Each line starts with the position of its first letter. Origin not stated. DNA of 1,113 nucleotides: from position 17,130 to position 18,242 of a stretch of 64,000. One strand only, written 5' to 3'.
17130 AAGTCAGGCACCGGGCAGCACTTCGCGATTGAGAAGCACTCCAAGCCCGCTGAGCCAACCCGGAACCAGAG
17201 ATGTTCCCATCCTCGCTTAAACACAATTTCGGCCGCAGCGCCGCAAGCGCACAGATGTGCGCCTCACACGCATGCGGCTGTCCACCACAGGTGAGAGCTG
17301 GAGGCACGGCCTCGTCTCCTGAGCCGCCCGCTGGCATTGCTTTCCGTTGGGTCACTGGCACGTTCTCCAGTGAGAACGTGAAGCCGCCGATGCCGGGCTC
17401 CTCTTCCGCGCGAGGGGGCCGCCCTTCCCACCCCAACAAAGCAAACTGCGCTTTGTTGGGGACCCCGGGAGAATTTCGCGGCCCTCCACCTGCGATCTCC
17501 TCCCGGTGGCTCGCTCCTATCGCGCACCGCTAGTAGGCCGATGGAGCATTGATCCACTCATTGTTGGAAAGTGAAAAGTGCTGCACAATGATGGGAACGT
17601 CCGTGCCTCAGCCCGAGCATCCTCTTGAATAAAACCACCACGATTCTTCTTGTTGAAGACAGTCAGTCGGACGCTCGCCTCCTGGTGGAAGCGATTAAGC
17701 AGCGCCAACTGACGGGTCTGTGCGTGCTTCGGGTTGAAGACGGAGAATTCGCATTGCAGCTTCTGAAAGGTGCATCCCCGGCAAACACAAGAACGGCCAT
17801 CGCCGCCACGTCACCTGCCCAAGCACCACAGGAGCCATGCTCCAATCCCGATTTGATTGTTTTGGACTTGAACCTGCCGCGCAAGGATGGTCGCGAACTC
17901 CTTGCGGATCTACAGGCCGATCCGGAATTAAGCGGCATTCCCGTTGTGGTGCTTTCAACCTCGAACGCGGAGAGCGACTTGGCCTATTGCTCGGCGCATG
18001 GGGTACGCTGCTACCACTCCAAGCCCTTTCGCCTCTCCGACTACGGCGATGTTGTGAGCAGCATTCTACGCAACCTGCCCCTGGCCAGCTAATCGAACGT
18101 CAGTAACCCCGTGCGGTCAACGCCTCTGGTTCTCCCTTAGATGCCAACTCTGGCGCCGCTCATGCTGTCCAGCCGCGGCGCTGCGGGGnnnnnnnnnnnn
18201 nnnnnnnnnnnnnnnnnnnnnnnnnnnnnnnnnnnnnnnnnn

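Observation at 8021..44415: Dense family of modular, hairpin-rich intergenic elements with compensatory base changes (family 1: seven loci)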

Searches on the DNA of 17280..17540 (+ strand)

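Call 75: search_rna_families(source=window, start=17280, end=17540, threshold=evalue, max_evalue=10)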
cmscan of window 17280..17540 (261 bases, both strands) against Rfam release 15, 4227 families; matches with E-value up to 10: 1.
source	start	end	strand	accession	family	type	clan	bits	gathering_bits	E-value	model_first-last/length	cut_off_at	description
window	17468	17509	-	RF03001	leuA-Halobacteria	Cis-reg;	-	16.8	47.9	0.27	1-53/53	no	leuA-Halobacteria RNA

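Call 90: search_dna_similar(query=window:17301-17513:+, collection=plasmids, mode=distant, max_evalue=0.001)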
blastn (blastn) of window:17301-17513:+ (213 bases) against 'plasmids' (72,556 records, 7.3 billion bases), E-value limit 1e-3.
No match.

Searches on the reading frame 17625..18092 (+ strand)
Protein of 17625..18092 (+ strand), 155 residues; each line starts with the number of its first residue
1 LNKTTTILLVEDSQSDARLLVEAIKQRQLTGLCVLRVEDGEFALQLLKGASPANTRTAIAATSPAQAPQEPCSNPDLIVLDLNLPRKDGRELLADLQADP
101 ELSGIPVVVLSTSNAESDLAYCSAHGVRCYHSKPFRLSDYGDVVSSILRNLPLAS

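Call 56: search_protein_families(library=pfam, proteins=[window:17625-18092:+], max_evalue=0.00001)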
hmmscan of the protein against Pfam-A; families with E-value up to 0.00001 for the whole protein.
window:17625-18092:+ (155 aa): 1 family
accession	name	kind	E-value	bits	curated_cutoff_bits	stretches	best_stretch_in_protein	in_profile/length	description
PF00072.30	Response_reg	-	6.2e-13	49.3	30.2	1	34-139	1-105/111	Response regulator receiver domain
